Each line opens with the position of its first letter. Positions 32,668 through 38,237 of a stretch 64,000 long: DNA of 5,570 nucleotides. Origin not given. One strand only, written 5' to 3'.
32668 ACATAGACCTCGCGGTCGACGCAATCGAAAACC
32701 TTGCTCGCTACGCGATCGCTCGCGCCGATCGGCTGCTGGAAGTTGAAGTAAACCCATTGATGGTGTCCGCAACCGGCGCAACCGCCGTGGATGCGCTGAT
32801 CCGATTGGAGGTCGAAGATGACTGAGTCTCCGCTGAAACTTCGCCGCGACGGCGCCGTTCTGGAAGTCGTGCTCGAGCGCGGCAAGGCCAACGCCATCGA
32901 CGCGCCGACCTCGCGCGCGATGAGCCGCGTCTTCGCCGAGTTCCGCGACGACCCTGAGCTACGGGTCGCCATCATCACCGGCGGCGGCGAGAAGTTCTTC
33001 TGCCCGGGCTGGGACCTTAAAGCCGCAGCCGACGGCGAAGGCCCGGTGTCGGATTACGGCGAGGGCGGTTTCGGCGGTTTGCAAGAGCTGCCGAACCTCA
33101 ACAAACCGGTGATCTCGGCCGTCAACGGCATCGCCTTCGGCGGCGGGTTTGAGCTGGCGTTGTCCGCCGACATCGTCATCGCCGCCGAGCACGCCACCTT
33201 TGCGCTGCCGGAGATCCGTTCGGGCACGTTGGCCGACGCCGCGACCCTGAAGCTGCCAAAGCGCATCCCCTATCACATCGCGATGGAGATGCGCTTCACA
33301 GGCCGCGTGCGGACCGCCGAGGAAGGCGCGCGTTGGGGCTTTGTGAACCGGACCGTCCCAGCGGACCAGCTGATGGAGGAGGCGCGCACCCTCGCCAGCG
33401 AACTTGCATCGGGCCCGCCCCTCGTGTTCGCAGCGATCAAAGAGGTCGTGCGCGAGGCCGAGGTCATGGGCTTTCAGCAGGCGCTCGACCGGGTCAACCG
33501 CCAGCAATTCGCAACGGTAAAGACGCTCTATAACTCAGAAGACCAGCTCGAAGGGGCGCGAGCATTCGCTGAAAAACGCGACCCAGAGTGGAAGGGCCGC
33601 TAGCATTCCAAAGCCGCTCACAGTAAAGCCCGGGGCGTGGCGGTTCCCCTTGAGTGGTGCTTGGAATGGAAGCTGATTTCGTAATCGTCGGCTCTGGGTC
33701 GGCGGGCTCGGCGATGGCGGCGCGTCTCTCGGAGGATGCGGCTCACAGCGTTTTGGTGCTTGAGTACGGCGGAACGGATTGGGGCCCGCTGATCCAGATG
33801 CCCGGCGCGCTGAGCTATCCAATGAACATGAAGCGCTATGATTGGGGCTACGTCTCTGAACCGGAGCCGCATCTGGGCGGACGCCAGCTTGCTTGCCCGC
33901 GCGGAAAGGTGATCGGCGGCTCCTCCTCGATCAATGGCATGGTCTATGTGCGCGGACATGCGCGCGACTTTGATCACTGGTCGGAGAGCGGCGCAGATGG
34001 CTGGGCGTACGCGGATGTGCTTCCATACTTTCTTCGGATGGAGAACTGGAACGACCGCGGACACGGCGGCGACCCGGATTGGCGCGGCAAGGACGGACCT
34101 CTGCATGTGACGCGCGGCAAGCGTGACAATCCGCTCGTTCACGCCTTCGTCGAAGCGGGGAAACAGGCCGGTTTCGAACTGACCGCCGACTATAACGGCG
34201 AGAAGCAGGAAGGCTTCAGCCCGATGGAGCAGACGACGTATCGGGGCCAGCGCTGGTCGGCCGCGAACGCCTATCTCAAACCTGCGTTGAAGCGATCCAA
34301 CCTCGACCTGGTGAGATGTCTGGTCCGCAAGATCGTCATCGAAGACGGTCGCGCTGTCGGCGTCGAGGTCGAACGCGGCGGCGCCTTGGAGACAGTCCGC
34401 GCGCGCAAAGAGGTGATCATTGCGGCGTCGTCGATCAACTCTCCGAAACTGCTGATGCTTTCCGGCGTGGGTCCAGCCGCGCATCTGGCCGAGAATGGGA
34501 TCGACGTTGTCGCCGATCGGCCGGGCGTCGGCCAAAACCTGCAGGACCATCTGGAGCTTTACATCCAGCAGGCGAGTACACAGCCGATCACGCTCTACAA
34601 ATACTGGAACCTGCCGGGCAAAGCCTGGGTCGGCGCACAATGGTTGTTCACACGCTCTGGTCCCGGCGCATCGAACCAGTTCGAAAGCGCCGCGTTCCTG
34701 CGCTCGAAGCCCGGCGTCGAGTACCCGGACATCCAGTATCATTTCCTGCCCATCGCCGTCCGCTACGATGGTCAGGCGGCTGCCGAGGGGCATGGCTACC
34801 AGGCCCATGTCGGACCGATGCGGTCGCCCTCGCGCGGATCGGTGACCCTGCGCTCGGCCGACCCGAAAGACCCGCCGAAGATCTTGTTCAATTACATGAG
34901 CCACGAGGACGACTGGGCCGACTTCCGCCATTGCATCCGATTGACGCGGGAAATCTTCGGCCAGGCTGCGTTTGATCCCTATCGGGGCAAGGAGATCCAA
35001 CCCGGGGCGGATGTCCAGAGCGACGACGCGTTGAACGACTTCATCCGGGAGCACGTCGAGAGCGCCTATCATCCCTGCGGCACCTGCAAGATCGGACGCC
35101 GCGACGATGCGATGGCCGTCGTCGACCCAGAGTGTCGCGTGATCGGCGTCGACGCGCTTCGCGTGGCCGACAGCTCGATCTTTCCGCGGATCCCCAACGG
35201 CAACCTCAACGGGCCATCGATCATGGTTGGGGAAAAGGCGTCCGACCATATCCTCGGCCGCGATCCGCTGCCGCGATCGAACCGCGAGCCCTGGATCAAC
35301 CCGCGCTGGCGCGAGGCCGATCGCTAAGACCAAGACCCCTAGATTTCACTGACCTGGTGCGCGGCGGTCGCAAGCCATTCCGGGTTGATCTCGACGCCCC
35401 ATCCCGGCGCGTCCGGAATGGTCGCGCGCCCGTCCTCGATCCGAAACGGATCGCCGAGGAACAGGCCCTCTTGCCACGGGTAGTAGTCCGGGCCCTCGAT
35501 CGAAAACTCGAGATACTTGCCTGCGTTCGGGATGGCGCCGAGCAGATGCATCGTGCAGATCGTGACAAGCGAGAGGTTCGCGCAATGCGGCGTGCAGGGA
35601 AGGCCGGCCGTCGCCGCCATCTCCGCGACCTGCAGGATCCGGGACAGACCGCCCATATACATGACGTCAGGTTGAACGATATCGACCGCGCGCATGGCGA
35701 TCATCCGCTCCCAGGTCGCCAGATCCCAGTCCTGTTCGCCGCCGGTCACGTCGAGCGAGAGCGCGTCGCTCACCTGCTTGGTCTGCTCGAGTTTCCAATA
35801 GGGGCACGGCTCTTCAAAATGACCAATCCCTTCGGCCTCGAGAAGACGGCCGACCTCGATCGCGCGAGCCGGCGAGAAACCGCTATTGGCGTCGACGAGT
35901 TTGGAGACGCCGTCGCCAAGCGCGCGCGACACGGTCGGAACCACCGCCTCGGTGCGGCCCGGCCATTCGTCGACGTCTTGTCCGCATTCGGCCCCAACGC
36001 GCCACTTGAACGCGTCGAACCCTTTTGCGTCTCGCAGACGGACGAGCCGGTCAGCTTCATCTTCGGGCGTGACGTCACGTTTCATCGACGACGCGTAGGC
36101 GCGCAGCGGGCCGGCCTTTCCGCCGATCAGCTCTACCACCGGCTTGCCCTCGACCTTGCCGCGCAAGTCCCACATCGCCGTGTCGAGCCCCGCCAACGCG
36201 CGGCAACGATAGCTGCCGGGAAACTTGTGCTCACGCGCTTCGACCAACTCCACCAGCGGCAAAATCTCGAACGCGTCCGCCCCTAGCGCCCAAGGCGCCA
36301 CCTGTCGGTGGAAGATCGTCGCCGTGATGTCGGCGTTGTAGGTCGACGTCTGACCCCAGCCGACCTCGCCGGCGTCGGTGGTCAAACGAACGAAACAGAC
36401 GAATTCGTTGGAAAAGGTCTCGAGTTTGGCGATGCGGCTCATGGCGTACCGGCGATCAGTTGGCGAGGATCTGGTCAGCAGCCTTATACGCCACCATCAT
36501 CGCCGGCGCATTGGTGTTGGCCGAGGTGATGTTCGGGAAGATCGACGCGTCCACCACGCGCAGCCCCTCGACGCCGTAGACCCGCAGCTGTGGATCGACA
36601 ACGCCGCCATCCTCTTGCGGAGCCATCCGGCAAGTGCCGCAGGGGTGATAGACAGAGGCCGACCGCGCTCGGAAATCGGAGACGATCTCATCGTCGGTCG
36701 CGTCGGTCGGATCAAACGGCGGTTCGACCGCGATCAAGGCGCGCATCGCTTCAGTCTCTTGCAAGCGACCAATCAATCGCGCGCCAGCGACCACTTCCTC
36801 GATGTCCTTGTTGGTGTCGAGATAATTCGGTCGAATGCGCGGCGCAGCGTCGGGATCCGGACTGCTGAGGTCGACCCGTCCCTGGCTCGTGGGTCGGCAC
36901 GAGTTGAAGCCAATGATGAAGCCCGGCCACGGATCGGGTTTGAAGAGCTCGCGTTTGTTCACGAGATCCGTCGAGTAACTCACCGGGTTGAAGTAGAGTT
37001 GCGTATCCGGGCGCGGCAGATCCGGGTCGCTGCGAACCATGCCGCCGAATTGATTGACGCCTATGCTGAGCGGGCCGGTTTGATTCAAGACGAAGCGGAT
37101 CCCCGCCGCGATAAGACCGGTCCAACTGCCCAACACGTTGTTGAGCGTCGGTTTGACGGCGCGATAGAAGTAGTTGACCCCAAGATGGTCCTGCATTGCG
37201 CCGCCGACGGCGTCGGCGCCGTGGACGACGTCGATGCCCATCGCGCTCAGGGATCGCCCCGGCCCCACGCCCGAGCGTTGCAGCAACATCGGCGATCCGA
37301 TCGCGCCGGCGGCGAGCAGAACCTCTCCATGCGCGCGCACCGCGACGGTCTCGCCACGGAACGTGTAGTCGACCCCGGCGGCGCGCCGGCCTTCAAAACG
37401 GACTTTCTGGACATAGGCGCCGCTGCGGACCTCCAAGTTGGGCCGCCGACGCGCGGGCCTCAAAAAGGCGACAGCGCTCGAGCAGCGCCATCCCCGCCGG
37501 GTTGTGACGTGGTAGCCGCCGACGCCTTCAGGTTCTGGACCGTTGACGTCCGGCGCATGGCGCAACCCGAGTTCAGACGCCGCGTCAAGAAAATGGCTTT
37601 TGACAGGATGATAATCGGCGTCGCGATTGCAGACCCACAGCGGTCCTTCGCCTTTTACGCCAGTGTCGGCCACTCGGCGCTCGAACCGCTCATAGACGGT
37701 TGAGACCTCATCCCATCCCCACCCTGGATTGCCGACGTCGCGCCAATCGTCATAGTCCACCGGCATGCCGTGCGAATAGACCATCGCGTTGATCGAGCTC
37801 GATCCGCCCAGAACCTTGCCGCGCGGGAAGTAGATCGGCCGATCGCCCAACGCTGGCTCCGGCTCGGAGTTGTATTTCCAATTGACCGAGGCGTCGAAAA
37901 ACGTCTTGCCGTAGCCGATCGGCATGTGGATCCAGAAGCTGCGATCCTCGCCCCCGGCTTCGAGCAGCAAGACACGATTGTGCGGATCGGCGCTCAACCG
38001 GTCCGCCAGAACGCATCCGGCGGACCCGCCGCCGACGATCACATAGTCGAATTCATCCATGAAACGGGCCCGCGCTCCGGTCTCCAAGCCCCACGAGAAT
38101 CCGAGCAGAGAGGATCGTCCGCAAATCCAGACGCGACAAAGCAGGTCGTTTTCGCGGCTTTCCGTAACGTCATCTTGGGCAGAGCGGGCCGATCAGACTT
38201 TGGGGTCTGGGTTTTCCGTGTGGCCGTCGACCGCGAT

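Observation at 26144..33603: Carnitine/gamma-butyrobetaine-to-glycine-betaine catabolic operon with a dehydrogenase-thioesterase fusion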

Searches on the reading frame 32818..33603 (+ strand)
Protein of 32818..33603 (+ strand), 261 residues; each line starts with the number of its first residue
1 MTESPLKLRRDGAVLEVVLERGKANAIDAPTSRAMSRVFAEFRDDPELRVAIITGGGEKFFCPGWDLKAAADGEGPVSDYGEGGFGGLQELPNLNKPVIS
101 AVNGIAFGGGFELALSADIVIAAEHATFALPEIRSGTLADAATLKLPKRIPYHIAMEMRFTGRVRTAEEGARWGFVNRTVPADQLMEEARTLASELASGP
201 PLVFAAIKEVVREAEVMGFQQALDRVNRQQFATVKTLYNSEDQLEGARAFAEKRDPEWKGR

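Call 9: search_protein_families(library=pfam, proteins=[window:32818-33603:+])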
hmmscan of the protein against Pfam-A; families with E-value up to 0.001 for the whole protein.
window:32818-33603:+ (261 aa): 2 families
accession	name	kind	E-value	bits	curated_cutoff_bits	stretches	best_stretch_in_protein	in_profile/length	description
PF00378.25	ECH_1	-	8.2e-62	209.2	27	1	11-260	3-250/251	Enoyl-CoA hydratase/isomerase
PF16113.10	ECH_2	-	6.4e-26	92.1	27.2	1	19-196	6-188/335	Enoyl-CoA hydratase/isomerase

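Call 10: search_protein_families(library=ncbifam, proteins=[window:32818-33603:+])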
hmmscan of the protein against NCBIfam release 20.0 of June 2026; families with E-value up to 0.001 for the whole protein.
window:32818-33603:+ (261 aa): 72 families (the best 25 are shown)
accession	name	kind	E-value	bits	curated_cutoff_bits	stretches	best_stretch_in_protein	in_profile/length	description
NF002936.2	PRK03580.1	equivalog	1.8e-98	329.1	500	1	3-261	3-261/261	crotonobetainyl-CoA hydratase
NF006100.0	PRK08252.1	subfamily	6.8e-65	219.2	282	1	6-261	5-254/254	crotonase/enoyl-CoA hydratase family protein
NF051848.1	EnCoAHydtEchA19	equivalog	1.1e-60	205.4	400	1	7-261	3-258/258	enoyl-CoA hydratase EchA19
NF042430.2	EnCoAhydt_DpgD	equivalog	1.3e-56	191.9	400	1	9-261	2-258/258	enoyl-CoA-hydratase DpgD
NF005864.0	PRK07799.1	equivalog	8.3e-47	159.6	316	1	7-260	11-265/266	crotonase/enoyl-CoA hydratase family protein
NF006007.0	PRK08138.1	subfamily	1.5e-46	158.9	355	1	14-261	18-261/261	enoyl-CoA hydratase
NF005073.0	PRK06495.1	subfamily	6e-44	150.3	296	1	10-261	10-257/257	enoyl-CoA hydratase/isomerase family protein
NF006108.0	PRK08259.1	equivalog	6.5e-44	150.3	273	1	6-252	5-246/256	crotonase/enoyl-CoA hydratase family protein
NF004840.0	PRK06190.1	equivalog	2.1e-43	148.8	253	1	3-237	3-239/260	enoyl-CoA hydratase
NF006566.0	PRK09076.1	subfamily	2.7e-42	145.2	286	1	5-259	6-258/260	enoyl-CoA hydratase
NF005803.0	PRK07658.1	equivalog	3.3e-42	144.7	313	1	6-261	4-257/257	enoyl-CoA hydratase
NF005802.0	PRK07657.1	equivalog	6e-42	144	363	1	14-260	14-259/260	enoyl-CoA hydratase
NF004517.0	PRK05862.1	equivalog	1.8e-41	142.4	396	1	7-260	7-256/257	enoyl-CoA hydratase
NF004475.0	PRK05809.1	subfamily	2.7e-41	141.8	394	1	6-260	6-259/260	short-chain-enoyl-CoA hydratase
NF004781.0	PRK06127.1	subfamily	6.2e-41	140.8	291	1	6-261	13-269/269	enoyl-CoA hydratase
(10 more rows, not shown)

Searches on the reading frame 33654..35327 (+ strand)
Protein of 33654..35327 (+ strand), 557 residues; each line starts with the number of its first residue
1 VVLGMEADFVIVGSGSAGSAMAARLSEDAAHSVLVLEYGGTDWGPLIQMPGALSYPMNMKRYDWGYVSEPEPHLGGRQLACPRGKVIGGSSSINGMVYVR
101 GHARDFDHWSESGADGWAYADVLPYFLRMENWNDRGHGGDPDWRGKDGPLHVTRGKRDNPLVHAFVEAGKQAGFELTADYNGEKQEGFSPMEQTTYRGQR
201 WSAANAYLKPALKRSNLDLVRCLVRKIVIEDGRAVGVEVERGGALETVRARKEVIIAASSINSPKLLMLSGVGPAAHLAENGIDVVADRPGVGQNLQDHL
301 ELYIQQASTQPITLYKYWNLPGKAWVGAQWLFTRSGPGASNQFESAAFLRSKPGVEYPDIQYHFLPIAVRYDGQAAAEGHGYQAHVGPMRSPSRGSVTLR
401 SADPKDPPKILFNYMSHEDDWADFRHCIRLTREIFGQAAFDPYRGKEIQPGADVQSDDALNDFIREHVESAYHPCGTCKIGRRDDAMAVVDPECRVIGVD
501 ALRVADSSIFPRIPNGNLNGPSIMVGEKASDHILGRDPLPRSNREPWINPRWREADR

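Call 15: search_protein_families(library=pfam, proteins=[window:33654-35327:+])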
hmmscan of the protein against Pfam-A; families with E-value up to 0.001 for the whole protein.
window:33654-35327:+ (557 aa): 3 families
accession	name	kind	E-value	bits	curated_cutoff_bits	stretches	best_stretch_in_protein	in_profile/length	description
PF00732.25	GMC_oxred_N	-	6.6e-60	203.1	23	1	8-300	2-217/218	GMC oxidoreductase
PF05199.19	GMC_oxred_C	-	3.3e-39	135.1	24.6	1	393-526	3-139/139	GMC oxidoreductase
PF00890.30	FAD_binding_2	-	1.4e-07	31.6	20.4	1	158-263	76-206/414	FAD binding domain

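Call 18: search_protein_families(library=ncbifam, proteins=[window:33654-35327:+])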
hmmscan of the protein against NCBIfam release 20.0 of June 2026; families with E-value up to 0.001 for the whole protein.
window:33654-35327:+ (557 aa): 11 families
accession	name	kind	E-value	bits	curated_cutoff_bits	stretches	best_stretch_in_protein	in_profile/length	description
NF002550.0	PRK02106.1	subfamily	6.8e-266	883.2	605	1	5-556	4-556/563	choline dehydrogenase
TIGR01810.1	betA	equivalog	1.1e-256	852.7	732.1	1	8-539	1-532/532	choline dehydrogenase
TIGR03970.1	mycofact_MftG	equivalog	1.8e-99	333.9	387.45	2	7-310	1-302/487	mycofactocin dehydrogenase MftG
TIGR04542.1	GMC_mycofac_2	equivalog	5.6e-31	108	400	1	8-275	1-240/425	mycofactocin system GMC family oxidoreductase MftG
NF038210.1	GMC_mycofac_3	equivalog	6.7e-15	54.9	300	2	10-111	2-94/418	mycofactocin system GMC family oxidoreductase MftG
NF005512.0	PRK07121.1-5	subfamily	4.1e-06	25.6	812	0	5-55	20-68/489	FAD-binding protein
NF009478.0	PRK12844.1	equivalog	8.4e-06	24.4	789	1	222-259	231-268/559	3-ketosteroid-delta-1-dehydrogenase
NF004789.0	PRK06134.1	subfamily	3e-05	22.8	747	0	221-260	237-276/581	FAD-dependent oxidoreductase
NF005882.1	PRK07843.1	equivalog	5.2e-05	21.8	788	0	208-260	208-261/547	3-oxosteroid 1-dehydrogenase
NF058674.1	CholsOxChoxAB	equivalog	0.00023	19.8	850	0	6-43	5-40/535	cholesterol oxidase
NF009473.0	PRK12835.1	subfamily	0.0004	18.9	837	0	207-260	218-273/585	FAD-binding protein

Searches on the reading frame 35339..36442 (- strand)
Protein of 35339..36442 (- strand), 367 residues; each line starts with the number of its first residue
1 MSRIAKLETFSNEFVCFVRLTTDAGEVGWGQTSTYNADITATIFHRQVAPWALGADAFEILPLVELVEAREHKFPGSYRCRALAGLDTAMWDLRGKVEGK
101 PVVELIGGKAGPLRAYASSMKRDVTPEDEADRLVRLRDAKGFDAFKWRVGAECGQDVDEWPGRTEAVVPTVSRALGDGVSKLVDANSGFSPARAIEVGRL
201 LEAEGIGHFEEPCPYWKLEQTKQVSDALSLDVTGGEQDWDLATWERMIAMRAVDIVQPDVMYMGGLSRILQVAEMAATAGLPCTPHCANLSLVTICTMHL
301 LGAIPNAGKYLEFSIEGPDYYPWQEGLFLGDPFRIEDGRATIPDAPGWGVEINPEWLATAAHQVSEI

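Call 15: search_protein_families(library=pfam, proteins=[window:35339-36442:-])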
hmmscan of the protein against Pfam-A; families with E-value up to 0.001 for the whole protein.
window:35339-36442:- (367 aa): 2 families
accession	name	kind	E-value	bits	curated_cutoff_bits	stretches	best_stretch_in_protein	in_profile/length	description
PF13378.12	MR_MLE_C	-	2.4e-54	184.8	29.4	1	130-355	3-218/219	Enolase C-terminal domain-like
PF02746.21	MR_MLE_N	-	4.3e-13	49.9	22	1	8-107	21-117/117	Mandelate racemase / muconate lactonizing enzyme, N-terminal domain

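Call 18: search_protein_families(library=ncbifam, proteins=[window:35339-36442:-])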
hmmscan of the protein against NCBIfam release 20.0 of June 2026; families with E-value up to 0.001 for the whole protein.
window:35339-36442:- (367 aa): 16 families
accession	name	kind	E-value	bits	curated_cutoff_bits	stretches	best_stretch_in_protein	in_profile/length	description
NF040866.1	AraD_Arch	equivalog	4.8e-37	127.8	650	1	16-354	35-363/372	arabinonate dehydratase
NF040790.2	glucon_galact_dh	equivalog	6.1e-36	124.1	750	1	15-360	25-369/390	bifunctional D-gluconate/D-galactonate dehydratase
NF010624.0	PRK14017.1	equivalog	3e-35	122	311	1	3-363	2-363/382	galactonate dehydratase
NF047820.1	TalGalacDh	equivalog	1.1e-30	106.9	500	1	15-354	38-358/371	L-talarate/galactarate dehydratase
NF043051.1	ManoateDhtManD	equivalog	4e-23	81.9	550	2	166-356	193-379/403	D-mannonate dehydratase ManD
NF011654.0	PRK15072.1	subfamily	5.8e-20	71.5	430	2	166-358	194-382/404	D-galactonate dehydratase family protein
TIGR02534.1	mucon_cyclo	subfamily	2.3e-19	69.7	334.95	1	27-357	52-362/368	muconate/chloromuconate family cycloisomerase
NF011968.0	PRK15440.1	equivalog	4.2e-19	68.7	393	2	212-356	246-387/395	L-rhamnonate dehydratase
NF043002.1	HProlDhtase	equivalog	3.1e-16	59.2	500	1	35-358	61-360/366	cis-3-hydroxy-L-proline dehydratase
NF041118.1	A_G_epim_Thtga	equivalog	2.1e-08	33.7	500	1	139-284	151-288/341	L-Ala-D/L-Glu epimerase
TIGR03247.1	glucar-dehydr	equivalog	2.5e-08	33.1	828.7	1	136-363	191-407/441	glucarate dehydratase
TIGR01927.1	menC_gam_Gplu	equivalog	3.1e-08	33.3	130.55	1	128-282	111-259/307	o-succinylbenzoate synthase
TIGR01928.1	menC_lowGC_arch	equivalog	1e-06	28.1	200.65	0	182-277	178-272/325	o-succinylbenzoate synthase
NF003473.0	PRK05105.1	equivalog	0.00016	20.8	236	1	183-283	169-268/331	o-succinylbenzoate synthase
NF002782.0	PRK02901.1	equivalog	0.00058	18.9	288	1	139-284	100-237/328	o-succinylbenzoate synthase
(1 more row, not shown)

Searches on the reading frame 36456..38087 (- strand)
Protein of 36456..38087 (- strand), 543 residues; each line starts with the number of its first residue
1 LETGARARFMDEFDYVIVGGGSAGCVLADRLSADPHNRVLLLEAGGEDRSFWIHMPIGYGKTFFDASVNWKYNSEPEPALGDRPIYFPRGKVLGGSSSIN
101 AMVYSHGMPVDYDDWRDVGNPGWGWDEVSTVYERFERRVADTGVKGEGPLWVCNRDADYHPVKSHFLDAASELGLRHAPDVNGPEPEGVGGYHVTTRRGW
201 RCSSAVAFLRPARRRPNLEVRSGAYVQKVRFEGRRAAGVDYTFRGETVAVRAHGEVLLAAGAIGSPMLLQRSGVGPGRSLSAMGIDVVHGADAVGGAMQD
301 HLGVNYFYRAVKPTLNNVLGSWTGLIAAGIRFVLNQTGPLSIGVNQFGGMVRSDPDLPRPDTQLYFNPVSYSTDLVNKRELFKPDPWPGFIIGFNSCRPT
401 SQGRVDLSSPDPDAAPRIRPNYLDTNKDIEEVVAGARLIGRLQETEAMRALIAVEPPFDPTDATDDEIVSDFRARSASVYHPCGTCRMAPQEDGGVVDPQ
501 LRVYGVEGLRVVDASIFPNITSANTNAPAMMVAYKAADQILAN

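Call 15: search_protein_families(library=pfam, proteins=[window:36456-38087:-])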
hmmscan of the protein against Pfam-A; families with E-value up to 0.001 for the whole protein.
window:36456-38087:- (543 aa): 5 families
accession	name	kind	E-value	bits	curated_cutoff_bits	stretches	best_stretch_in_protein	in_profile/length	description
PF00732.25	GMC_oxred_N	-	1e-44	153.4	23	1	13-302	1-217/218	GMC oxidoreductase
PF05199.19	GMC_oxred_C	-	1.8e-42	145.6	24.6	1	399-533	1-139/139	GMC oxidoreductase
PF01266.30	DAO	-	5.3e-07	29.9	27.9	0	14-45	1-31/353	FAD dependent oxidoreductase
PF00890.30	FAD_binding_2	-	0.00018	21.3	20.4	0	14-49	1-35/414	FAD binding domain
PF05834.18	Lycopene_cycl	-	0.00065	19.3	23.4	1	14-46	1-34/380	Lycopene cyclase protein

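Call 18: search_protein_families(library=ncbifam, proteins=[window:36456-38087:-])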
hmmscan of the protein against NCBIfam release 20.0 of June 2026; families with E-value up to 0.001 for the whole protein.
window:36456-38087:- (543 aa): 8 families
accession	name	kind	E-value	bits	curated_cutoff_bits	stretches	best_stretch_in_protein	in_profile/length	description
NF002550.0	PRK02106.1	subfamily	3.8e-147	491.2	605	1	11-541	4-534/563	choline dehydrogenase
TIGR01810.1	betA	equivalog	7.4e-122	407.7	732.1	1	14-541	1-527/532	choline dehydrogenase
TIGR03970.1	mycofact_MftG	equivalog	2.5e-87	293.9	387.45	2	14-308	2-298/487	mycofactocin dehydrogenase MftG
TIGR04542.1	GMC_mycofac_2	equivalog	3.9e-41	141.5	400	2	14-282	1-245/425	mycofactocin system GMC family oxidoreductase MftG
NF038210.1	GMC_mycofac_3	equivalog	1e-19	70.8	300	2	16-116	2-93/418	mycofactocin system GMC family oxidoreductase MftG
NF058674.1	CholsOxChoxAB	equivalog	4.5e-06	25.4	850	0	480-524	472-516/535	cholesterol oxidase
TIGR02462.1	pyranose_ox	equivalog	0.0004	19.4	544.9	0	479-542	482-545/548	pyranose oxidase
TIGR00551.1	nadB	equivalog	0.00082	18.2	452.75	0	211-265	137-190/489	L-aspartate oxidase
